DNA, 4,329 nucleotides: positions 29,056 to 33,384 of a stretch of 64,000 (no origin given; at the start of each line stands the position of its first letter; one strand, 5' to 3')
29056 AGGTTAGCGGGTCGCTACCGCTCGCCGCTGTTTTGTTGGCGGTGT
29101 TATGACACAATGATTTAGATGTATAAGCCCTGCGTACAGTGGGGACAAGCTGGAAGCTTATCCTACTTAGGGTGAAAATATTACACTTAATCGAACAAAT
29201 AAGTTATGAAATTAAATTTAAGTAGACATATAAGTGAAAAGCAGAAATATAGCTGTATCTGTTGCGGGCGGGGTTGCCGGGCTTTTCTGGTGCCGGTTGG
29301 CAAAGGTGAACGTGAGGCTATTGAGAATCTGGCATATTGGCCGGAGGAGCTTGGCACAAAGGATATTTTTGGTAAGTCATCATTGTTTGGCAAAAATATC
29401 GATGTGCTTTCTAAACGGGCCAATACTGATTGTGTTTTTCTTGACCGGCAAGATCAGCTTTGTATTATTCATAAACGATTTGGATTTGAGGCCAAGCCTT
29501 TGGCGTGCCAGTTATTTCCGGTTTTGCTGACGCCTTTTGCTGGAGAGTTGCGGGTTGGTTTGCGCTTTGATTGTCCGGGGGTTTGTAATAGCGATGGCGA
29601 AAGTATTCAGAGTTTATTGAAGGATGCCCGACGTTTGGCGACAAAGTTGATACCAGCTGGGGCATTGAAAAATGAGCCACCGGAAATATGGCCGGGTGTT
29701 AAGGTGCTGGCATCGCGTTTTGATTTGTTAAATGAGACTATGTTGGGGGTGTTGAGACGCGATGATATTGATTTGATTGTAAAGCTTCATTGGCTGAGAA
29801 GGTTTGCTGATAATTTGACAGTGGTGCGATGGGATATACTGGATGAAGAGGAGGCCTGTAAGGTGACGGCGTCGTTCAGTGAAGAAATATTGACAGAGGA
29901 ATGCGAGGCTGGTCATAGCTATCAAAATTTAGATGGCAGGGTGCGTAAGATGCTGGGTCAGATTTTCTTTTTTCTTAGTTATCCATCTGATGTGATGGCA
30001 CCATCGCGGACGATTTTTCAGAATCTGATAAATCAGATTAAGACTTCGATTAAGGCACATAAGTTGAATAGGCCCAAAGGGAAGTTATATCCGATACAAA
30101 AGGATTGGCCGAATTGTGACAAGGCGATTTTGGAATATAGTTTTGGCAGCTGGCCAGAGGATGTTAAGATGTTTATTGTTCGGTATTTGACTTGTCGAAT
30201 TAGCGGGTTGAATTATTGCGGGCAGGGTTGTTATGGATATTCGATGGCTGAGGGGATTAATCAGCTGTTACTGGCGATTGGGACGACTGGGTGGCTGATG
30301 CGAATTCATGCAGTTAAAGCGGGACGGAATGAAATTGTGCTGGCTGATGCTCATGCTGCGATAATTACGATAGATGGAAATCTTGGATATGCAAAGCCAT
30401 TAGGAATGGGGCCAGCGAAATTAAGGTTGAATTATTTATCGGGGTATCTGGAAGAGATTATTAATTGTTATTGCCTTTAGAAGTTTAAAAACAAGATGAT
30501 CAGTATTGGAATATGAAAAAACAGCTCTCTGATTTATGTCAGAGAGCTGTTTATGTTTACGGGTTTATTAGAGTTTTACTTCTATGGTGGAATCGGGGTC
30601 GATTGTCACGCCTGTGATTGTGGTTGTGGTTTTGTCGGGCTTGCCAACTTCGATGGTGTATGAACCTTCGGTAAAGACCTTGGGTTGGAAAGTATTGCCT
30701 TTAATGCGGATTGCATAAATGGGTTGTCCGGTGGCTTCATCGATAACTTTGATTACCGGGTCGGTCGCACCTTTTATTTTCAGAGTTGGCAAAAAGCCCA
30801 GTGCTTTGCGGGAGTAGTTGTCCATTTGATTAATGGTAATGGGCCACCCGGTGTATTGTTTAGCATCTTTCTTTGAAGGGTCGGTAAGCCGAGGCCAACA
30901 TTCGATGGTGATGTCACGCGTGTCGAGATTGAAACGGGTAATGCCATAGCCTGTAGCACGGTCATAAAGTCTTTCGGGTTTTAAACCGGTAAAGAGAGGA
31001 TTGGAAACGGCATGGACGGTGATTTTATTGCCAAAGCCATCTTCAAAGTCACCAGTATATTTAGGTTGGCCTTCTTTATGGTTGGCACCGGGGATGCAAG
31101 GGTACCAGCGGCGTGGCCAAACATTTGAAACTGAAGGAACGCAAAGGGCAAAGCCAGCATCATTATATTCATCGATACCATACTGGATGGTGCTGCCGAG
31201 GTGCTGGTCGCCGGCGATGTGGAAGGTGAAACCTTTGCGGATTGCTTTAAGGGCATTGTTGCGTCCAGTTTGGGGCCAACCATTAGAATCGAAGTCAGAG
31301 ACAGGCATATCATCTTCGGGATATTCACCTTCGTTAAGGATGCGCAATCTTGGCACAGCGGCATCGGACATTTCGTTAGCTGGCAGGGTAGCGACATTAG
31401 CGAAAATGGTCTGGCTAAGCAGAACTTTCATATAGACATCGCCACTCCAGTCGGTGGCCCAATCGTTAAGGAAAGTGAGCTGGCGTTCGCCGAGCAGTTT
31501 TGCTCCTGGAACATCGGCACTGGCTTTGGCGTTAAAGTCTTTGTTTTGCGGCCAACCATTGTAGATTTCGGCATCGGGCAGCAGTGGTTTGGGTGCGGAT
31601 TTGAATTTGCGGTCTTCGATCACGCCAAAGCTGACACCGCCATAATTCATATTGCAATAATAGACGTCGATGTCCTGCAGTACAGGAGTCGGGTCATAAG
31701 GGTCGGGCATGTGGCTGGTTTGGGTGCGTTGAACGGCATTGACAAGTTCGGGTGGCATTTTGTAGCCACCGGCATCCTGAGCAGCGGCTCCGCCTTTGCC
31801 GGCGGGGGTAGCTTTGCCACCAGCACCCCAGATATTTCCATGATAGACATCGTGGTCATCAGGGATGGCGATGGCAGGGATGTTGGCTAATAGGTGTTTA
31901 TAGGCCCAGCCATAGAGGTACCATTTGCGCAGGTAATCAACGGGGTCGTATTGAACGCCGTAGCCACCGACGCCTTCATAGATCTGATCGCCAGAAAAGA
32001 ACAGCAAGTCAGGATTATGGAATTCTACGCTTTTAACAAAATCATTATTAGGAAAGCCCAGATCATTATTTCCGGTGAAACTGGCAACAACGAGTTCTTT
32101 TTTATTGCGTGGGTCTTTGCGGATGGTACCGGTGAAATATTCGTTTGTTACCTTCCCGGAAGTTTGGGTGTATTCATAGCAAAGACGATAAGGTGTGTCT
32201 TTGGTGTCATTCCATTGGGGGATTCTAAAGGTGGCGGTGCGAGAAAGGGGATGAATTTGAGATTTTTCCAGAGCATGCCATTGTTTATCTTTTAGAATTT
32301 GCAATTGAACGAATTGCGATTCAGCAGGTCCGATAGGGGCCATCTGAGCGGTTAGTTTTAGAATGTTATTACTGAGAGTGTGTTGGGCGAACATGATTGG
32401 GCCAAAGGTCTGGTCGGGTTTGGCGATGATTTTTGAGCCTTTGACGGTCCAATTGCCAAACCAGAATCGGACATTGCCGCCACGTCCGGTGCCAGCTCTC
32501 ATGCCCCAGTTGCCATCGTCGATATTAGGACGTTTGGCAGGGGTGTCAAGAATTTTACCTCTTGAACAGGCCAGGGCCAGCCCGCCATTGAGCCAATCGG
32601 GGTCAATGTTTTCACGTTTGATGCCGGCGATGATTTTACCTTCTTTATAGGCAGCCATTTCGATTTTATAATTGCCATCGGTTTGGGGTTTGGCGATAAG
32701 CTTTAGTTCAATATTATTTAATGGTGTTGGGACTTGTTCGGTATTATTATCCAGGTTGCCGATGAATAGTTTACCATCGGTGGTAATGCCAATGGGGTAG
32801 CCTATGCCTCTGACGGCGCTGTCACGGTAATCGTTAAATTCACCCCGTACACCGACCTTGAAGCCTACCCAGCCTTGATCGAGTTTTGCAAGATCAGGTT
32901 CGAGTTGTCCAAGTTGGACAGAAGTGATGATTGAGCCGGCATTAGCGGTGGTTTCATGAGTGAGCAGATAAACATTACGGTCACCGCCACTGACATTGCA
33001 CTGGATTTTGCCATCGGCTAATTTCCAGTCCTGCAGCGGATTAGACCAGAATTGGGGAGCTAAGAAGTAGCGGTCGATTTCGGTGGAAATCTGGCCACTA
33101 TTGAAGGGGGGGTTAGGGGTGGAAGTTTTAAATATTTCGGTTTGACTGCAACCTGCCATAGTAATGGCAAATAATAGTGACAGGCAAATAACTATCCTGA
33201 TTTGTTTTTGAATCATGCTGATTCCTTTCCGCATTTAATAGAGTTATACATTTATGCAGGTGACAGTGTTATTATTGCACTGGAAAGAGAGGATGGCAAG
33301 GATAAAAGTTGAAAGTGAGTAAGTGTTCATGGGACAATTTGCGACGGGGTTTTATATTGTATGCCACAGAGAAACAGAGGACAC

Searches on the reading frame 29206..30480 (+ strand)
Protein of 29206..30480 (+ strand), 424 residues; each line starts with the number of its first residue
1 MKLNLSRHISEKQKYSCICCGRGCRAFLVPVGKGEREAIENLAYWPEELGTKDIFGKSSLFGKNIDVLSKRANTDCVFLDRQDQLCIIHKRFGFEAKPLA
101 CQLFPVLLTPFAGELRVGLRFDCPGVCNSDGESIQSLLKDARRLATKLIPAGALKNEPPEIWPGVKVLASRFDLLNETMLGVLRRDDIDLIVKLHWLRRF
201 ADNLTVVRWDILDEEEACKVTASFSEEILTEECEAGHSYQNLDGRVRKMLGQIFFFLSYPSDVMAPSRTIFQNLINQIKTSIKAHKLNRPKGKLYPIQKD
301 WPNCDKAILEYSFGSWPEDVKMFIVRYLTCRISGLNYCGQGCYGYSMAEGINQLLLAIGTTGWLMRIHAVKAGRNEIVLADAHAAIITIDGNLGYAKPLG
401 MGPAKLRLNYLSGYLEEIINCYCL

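Call 3: search_protein_families(library=pfam, proteins=[window:29206-30480:+], max_evalue=0.01)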
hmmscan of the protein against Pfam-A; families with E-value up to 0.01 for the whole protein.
window:29206-30480:+ (424 aa): 1 family
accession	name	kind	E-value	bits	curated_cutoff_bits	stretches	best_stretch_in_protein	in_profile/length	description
PF03692.20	CxxCxxCC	-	1.2e-05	26.3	23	1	17-106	2-71/85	Putative zinc- or iron-chelating domain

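Call 4: search_protein_families(library=ncbifam, proteins=[window:29206-30480:+], max_evalue=0.01)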
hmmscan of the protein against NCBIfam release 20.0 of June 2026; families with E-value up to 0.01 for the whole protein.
window:29206-30480:+ (424 aa): 1 family
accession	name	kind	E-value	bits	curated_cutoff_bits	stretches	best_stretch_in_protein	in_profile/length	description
NF038110.1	Lys_methyl_FliB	equivalog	2.3e-08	34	85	1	66-285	62-274/373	flagellin lysine-N-methylase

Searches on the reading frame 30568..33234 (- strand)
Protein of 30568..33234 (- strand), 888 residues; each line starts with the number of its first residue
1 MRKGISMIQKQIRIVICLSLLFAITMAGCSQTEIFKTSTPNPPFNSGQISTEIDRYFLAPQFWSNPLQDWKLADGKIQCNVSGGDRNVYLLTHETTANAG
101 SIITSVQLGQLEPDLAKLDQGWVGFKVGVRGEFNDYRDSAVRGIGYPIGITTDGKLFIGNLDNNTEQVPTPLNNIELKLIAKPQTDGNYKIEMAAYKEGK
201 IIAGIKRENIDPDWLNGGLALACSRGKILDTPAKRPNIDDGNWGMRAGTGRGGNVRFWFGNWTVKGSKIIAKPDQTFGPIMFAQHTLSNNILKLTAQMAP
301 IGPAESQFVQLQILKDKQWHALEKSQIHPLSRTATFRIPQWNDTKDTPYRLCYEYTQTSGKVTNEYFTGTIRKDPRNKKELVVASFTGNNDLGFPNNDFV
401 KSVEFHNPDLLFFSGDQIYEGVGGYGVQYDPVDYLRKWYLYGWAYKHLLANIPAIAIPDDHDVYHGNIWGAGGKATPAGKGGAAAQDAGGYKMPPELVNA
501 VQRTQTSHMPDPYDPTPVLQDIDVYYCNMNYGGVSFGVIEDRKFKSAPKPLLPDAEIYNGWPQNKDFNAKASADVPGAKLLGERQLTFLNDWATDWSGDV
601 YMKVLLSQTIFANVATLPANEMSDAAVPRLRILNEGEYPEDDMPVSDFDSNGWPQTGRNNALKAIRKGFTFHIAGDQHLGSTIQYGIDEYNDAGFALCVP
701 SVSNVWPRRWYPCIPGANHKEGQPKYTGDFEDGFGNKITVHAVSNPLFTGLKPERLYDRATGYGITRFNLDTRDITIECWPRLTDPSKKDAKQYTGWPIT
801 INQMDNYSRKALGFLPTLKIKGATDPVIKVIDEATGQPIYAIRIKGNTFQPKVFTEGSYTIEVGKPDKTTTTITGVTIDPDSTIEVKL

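Call 3: search_protein_families(library=pfam, proteins=[window:30568-33234:-], max_evalue=0.01)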
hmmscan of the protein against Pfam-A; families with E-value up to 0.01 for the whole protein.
window:30568-33234:- (888 aa): 1 family
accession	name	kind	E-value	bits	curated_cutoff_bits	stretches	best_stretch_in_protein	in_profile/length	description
PF09423.15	PhoD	-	8.7e-09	35.4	27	1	404-691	21-276/343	PhoD-like phosphatase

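Call 4: search_protein_families(library=ncbifam, proteins=[window:30568-33234:-], max_evalue=0.01)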
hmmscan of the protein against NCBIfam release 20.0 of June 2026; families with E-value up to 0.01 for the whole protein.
window:30568-33234:- (888 aa): 0 families
